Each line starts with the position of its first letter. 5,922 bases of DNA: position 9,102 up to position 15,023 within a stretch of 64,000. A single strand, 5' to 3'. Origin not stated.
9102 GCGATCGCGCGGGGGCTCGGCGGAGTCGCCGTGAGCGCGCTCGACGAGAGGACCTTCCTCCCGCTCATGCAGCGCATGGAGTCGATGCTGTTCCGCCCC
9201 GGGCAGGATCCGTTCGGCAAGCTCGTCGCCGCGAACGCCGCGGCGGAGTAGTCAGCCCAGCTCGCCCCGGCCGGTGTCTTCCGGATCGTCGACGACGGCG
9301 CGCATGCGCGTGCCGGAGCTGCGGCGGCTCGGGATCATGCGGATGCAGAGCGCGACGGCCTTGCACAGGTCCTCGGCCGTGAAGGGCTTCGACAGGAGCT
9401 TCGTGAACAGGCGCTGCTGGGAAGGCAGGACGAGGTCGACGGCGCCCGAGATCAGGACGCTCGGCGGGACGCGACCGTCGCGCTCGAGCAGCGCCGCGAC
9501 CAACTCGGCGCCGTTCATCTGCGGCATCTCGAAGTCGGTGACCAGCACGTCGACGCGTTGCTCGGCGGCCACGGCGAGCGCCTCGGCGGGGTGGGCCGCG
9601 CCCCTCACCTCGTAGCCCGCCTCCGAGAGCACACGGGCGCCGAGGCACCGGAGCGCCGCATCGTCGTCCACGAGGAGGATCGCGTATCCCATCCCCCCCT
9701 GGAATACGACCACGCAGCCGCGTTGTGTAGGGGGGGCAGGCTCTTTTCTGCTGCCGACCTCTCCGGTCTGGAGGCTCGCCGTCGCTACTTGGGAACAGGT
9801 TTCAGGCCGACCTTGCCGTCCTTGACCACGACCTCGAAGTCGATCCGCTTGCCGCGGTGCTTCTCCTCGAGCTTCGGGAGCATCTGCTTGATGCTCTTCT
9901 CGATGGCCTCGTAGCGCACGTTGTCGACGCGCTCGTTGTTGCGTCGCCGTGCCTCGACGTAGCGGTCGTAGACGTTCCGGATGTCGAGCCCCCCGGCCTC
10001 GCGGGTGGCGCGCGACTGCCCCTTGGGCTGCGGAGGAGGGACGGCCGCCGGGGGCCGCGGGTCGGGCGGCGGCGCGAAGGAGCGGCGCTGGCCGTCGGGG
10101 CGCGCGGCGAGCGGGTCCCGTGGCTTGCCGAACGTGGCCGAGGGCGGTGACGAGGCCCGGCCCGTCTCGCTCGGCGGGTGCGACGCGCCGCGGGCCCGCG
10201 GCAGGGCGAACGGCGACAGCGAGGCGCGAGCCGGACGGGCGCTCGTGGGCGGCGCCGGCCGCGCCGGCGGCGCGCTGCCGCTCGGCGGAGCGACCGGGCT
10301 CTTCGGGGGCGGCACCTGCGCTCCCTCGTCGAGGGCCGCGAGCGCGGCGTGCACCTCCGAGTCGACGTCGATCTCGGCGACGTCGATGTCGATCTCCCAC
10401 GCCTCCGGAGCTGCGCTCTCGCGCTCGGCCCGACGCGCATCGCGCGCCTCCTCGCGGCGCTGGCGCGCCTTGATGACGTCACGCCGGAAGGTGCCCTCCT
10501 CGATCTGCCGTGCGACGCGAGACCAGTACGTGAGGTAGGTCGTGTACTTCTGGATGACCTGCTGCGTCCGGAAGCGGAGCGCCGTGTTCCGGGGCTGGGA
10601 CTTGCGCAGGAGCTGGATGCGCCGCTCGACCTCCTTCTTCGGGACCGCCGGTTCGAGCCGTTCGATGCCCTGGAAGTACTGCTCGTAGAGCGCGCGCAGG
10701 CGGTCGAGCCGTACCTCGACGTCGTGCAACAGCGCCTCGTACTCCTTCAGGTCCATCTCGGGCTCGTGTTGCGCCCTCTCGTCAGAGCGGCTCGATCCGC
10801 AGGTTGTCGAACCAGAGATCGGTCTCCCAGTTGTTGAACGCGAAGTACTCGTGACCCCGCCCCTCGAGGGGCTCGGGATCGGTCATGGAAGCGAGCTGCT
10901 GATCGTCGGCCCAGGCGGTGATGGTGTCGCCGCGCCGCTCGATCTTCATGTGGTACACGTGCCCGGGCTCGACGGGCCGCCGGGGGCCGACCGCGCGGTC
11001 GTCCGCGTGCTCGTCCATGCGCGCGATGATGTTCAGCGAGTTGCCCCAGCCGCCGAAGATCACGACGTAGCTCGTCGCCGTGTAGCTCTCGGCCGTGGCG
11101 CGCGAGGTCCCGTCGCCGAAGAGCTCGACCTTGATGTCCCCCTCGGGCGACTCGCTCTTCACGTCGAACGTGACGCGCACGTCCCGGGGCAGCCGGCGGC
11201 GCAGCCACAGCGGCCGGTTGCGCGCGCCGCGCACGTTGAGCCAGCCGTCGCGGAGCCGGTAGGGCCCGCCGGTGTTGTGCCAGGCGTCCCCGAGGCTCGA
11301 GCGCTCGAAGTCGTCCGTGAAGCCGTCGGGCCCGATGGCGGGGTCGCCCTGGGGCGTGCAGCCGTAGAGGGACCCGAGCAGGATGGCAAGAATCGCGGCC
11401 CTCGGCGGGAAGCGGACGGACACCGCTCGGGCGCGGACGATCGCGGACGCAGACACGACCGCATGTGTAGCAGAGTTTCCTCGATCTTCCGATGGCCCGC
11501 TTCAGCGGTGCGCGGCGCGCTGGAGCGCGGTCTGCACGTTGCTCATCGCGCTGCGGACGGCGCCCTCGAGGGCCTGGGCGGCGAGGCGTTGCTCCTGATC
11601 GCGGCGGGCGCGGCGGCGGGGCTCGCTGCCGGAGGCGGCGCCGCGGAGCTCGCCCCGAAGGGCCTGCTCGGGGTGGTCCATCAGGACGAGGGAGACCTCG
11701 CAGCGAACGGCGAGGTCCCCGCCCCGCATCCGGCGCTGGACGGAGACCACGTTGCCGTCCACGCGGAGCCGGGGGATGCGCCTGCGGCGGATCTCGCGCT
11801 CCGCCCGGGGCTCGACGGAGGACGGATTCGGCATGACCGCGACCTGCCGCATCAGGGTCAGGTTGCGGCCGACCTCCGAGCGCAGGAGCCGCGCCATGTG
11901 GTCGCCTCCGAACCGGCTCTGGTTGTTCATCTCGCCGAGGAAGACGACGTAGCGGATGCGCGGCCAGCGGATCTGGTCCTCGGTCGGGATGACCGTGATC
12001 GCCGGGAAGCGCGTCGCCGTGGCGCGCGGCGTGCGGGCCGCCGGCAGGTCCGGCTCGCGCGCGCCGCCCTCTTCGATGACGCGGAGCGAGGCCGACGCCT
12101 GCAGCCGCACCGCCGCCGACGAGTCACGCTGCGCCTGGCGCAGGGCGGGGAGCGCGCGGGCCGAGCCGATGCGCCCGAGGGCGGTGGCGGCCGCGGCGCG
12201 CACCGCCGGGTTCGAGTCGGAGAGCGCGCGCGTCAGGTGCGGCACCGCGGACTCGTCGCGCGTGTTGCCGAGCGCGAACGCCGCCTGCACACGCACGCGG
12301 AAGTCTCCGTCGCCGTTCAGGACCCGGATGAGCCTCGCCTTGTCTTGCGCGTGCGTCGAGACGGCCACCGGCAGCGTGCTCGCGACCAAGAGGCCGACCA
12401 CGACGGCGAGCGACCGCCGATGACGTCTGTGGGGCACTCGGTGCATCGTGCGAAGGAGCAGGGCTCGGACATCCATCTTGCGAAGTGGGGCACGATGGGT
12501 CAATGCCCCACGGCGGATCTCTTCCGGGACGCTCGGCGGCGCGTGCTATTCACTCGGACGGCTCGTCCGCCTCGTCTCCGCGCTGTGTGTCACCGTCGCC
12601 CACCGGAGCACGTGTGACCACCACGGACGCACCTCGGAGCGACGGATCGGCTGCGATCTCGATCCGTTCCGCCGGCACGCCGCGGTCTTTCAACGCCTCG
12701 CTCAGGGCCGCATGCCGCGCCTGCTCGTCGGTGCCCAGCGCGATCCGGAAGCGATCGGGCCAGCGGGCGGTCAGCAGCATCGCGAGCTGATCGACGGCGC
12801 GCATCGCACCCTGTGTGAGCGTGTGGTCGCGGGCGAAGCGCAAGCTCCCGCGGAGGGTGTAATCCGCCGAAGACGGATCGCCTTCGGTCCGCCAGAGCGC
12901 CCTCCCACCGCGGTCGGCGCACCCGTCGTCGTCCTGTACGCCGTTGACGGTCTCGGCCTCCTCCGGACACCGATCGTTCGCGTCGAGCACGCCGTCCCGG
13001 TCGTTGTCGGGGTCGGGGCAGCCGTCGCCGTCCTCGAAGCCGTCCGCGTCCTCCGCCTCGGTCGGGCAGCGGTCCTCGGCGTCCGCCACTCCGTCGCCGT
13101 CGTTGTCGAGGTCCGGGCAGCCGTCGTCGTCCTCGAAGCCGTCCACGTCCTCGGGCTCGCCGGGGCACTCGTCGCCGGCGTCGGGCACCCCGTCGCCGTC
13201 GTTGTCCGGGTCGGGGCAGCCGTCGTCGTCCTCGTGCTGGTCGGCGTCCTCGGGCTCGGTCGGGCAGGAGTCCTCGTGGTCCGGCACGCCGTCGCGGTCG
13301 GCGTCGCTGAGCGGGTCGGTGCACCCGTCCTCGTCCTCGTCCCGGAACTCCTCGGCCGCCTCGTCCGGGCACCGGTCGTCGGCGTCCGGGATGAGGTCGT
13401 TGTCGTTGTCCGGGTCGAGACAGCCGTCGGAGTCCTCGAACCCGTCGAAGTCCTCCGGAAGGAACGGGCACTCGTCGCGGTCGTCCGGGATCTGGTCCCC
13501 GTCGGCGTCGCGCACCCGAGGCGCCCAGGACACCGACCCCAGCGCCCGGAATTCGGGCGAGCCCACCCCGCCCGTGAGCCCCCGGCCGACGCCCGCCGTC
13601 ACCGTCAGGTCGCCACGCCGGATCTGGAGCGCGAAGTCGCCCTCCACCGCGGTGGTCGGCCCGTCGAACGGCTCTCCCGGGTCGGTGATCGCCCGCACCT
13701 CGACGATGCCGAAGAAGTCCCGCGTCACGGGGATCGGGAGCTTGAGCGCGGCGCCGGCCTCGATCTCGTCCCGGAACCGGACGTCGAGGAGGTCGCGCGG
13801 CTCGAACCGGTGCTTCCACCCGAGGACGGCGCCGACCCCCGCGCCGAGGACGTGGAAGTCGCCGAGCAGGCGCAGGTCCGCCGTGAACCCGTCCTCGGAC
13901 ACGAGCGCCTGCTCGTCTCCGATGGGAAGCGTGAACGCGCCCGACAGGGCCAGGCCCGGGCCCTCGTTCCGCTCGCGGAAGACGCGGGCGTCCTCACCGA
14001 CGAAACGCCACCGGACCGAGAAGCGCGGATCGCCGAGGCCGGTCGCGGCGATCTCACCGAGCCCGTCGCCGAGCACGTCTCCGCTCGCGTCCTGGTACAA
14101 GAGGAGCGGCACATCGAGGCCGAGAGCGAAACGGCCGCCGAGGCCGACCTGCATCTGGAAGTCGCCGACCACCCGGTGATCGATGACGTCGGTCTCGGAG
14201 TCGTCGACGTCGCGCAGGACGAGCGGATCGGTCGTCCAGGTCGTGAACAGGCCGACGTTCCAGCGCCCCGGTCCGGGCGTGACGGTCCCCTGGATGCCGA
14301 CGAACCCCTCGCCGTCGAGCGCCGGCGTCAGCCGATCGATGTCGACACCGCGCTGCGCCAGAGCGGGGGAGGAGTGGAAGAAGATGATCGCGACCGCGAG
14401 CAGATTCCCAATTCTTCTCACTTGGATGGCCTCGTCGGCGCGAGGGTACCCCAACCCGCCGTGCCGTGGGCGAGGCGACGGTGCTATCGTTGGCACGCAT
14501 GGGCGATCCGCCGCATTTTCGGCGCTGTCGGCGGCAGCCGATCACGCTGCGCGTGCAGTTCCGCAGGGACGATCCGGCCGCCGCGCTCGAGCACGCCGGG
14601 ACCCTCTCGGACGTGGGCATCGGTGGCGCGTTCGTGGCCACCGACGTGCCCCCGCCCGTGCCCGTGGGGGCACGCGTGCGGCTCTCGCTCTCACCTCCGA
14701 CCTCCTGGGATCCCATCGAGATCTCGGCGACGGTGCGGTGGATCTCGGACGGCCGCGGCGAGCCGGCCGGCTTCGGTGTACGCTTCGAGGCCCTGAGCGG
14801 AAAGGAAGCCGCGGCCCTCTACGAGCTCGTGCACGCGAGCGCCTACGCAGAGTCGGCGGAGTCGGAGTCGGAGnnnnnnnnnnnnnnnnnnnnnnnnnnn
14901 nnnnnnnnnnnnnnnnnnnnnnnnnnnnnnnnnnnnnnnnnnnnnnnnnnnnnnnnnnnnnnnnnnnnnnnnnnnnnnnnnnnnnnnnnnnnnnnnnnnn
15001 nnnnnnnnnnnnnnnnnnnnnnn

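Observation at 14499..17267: Translationally coupled PilZ / Ser-Thr kinase / DUF434+NYN-like putative nuclease trio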

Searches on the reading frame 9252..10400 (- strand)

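Call 55: search_protein_families(library=pfam, proteins=[window:9252-10400:-], max_evalue=0.01)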
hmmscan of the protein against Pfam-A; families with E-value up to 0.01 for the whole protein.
window:9252-10400:- (382 aa): 1 family
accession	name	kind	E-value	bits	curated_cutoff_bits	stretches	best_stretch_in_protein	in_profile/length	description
PF00072.30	Response_reg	-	1.6e-17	64.1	30.2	1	241-349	1-110/111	Response regulator receiver domain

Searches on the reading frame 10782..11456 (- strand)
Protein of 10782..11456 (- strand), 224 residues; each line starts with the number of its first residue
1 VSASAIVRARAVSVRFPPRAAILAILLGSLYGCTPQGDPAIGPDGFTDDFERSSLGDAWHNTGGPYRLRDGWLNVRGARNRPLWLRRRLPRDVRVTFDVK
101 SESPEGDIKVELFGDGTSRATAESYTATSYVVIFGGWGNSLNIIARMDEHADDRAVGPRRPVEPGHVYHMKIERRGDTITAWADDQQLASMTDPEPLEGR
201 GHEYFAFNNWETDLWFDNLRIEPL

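Call 55: search_protein_families(library=pfam, proteins=[window:10782-11456:-], max_evalue=0.01)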
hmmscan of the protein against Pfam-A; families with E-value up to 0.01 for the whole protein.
window:10782-11456:- (224 aa): 3 families
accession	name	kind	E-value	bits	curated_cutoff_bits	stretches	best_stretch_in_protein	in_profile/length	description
PF06439.18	3keto-disac_hyd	-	1.2e-06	29.1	26.8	1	46-222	2-187/187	3-keto-disaccharide hydrolase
PF19763.6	DUF6250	-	3.1e-05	24.3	26.9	1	147-217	92-163/165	Domain of unknown function (DUF6250)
PF12248.16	Methyltransf_FA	-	0.00027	21.1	24.2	1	122-216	40-134/140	Farnesoic acid 0-methyl transferase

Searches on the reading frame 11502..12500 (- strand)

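Call 55: search_protein_families(library=pfam, proteins=[window:11502-12500:-], max_evalue=0.01)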
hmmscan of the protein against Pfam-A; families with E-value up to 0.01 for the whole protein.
window:11502-12500:- (332 aa): 5 families
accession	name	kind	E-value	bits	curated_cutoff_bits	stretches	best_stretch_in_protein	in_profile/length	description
PF13646.12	HEAT_2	-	3.2e-19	69.4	27.7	1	57-139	4-87/88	HEAT repeats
PF03130.22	HEAT_PBS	-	2.8e-13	49.3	20.9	2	69-95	1-27/27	PBS lyase HEAT-like repeat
PF02985.28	HEAT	-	8.8e-13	47.7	23.5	1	86-112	2-28/31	HEAT repeat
PF13513.12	HEAT_EZ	-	3.5e-08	34.2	27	1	84-111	28-55/55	HEAT-like repeat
PF00514.29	Arm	-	1.4e-05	25.4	20.6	0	82-111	10-39/41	Armadillo/beta-catenin-like repeat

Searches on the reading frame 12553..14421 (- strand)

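Call 55: search_protein_families(library=pfam, proteins=[window:12553-14421:-], max_evalue=0.01)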
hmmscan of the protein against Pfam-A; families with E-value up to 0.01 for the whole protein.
window:12553-14421:- (623 aa): 1 family
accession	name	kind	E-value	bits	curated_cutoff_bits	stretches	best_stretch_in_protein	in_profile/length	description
PF02412.23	TSP_3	-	3.1e-10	40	25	1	457-491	1-34/36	Thrombospondin type 3 repeat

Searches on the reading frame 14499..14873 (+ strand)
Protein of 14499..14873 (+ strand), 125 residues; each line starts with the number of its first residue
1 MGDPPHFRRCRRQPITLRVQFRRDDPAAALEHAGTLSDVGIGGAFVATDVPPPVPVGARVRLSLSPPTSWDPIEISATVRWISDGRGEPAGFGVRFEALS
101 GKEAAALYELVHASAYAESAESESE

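Call 3: search_protein_families(library=pfam, proteins=[window:14499-14873:+], max_evalue=1)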
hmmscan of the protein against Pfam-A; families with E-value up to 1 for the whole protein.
window:14499-14873:+ (125 aa): 1 family
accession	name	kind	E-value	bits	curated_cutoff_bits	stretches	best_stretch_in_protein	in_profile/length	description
PF07238.19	PilZ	-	2.3e-12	47.5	22.5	1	8-111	3-100/102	PilZ domain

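Call 4: search_protein_families(library=ncbifam, proteins=[window:14499-14873:+], max_evalue=1)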
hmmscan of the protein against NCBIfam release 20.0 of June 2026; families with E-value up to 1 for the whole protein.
window:14499-14873:+ (125 aa): 1 family
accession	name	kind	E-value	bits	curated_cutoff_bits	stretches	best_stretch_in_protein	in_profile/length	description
TIGR02266.1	gmx_TIGR02266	paralog_domain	5.1e-14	52.2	68.7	1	14-111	3-95/96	TIGR02266 family protein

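Call 24: search_protein_families(library=padloc, proteins=[window:14499-14873:+], max_evalue=0.01)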
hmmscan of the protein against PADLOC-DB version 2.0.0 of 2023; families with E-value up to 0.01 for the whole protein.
window:14499-14873:+ (125 aa): 0 families

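Call 48: search_solved_structures(query=A2, max_evalue=10, show_alignments=4)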
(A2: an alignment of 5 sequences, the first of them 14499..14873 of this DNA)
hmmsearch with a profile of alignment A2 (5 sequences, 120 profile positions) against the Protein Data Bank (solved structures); distinct sequences matched with E-value up to 10: 6.
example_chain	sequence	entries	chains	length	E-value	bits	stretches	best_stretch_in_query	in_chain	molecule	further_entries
3dsg_A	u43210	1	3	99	0.0003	23.9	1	39-96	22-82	Type IV fimbriae assembly protein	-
4f48_B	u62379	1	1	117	0.00041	23.4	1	39-96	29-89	Type IV fimbriae assembly protein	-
7lkq_B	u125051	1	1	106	0.00067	22.8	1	42-96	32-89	Type IV fimbriae assembly protein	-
3cnr_A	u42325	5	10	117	0.00078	22.5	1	42-96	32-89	Type IV fimbriae assembly protein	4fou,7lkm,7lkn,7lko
7mq4_A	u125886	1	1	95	0.58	13.3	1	26-65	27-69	Sb1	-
4xz6_A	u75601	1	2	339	1.5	12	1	73-113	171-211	Glycine betaine/proline ABC transporter, periplasmic substrate-binding protein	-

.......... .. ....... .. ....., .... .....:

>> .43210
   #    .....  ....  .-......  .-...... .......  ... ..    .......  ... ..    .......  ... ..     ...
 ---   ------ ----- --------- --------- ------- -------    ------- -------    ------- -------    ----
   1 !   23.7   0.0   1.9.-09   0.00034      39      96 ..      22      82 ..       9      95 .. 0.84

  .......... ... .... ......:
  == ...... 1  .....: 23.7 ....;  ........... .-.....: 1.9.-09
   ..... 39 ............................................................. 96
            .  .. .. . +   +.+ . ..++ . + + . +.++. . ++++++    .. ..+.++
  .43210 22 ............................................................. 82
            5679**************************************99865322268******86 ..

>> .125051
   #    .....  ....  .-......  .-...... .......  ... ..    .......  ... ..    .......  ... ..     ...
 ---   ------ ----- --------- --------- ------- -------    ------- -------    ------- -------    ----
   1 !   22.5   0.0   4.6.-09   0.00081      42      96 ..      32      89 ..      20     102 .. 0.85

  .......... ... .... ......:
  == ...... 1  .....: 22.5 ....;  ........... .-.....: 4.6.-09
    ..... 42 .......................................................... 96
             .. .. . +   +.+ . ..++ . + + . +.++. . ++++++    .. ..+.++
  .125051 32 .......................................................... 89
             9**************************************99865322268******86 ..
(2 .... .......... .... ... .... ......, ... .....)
